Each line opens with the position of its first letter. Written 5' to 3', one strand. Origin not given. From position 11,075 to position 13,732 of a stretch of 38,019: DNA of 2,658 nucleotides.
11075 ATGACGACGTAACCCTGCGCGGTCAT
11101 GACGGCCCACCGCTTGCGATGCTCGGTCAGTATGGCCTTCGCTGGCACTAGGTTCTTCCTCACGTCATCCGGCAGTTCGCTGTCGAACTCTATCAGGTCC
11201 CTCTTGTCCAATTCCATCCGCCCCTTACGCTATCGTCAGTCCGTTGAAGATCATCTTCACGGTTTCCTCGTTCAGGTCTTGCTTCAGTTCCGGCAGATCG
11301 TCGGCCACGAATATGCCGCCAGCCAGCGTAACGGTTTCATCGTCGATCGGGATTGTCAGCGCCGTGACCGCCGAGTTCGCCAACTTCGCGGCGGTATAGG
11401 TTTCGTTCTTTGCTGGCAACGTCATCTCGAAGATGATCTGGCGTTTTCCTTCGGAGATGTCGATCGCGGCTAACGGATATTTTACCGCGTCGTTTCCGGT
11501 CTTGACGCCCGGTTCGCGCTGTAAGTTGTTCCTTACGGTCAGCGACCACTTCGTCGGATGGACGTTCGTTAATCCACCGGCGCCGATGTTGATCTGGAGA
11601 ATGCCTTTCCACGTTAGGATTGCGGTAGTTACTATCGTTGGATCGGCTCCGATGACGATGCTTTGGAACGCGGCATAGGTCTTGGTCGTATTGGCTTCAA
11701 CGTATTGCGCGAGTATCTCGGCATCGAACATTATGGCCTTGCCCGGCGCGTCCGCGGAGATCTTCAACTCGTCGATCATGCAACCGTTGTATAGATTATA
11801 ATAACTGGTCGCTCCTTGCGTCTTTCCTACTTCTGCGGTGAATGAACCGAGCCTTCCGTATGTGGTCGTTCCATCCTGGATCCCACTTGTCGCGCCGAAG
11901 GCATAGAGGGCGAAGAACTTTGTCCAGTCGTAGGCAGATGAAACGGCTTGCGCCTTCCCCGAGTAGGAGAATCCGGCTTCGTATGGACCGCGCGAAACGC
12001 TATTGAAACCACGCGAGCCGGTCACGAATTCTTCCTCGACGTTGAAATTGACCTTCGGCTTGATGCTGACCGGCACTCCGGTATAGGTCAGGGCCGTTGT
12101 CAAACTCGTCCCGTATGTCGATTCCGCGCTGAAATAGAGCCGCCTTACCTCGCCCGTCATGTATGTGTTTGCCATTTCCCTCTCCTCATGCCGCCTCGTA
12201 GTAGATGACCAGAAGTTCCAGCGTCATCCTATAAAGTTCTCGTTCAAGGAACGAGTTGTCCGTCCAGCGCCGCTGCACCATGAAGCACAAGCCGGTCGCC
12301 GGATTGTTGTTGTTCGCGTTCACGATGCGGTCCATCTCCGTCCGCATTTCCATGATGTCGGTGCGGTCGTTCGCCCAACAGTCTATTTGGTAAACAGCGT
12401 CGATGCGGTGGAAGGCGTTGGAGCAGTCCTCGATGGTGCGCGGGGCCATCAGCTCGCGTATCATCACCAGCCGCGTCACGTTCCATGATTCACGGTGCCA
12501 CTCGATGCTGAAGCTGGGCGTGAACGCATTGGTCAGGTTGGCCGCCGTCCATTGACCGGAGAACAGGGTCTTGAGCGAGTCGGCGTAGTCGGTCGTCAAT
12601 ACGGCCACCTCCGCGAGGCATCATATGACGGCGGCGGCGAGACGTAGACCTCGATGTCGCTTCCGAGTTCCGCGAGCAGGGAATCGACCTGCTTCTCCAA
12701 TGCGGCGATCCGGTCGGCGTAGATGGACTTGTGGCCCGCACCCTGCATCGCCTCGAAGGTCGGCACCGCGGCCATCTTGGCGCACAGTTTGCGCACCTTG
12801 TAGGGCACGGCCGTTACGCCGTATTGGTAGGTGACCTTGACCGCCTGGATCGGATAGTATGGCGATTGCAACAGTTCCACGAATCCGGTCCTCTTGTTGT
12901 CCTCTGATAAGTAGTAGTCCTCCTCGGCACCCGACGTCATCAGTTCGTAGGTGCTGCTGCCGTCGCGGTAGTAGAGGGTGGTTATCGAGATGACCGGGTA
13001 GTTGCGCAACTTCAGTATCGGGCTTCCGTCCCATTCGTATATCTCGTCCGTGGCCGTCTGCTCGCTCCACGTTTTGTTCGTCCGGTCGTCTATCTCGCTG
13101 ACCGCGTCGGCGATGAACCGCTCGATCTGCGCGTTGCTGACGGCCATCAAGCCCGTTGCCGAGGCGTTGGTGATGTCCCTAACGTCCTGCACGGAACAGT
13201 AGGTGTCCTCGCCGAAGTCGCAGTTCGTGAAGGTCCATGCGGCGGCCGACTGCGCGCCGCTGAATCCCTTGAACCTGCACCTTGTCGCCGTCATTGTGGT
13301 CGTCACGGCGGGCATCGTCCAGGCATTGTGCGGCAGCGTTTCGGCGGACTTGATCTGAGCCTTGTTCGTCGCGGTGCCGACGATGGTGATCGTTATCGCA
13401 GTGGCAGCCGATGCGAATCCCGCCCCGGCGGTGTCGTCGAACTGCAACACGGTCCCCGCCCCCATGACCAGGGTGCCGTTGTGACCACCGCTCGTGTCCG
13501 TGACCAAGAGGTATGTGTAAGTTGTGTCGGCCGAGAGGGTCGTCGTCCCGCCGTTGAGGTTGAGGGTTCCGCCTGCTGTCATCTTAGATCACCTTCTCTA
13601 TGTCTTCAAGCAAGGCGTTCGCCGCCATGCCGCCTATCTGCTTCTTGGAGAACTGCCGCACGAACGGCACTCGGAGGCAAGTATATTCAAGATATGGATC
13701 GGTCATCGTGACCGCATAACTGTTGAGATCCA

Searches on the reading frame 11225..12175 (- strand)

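Call 69: search_protein_families(library=phrogs, proteins=[window:11225-12175:-], max_evalue=0.001)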
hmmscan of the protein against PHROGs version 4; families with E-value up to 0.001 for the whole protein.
window:11225-12175:- (316 aa): 1 family
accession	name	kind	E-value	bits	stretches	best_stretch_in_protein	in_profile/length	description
phrog_290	-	tail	3.5e-15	57.2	1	4-290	12-287/411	minor tail protein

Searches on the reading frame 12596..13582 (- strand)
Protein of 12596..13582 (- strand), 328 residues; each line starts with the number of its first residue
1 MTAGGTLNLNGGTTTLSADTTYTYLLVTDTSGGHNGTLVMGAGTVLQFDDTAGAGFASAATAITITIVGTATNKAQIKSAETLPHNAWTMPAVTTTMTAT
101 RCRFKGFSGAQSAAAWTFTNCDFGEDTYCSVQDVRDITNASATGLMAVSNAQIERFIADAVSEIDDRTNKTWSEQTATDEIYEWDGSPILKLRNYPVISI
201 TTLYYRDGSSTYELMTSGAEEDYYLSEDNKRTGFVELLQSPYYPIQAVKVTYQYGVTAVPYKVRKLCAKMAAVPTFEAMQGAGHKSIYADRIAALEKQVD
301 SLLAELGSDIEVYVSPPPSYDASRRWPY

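Call 15: search_protein_families(library=pfam, proteins=[window:12596-13582:-], max_evalue=0.001)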
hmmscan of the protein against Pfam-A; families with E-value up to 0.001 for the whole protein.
window:12596-13582:- (328 aa): 0 families

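Call 69: search_protein_families(library=phrogs, proteins=[window:12596-13582:-], max_evalue=0.001)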
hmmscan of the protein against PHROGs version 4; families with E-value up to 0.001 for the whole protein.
window:12596-13582:- (328 aa): 1 family
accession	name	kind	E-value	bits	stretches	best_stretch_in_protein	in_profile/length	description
phrog_17057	-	unknown function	4.3e-09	37.4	1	127-275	11-178/225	-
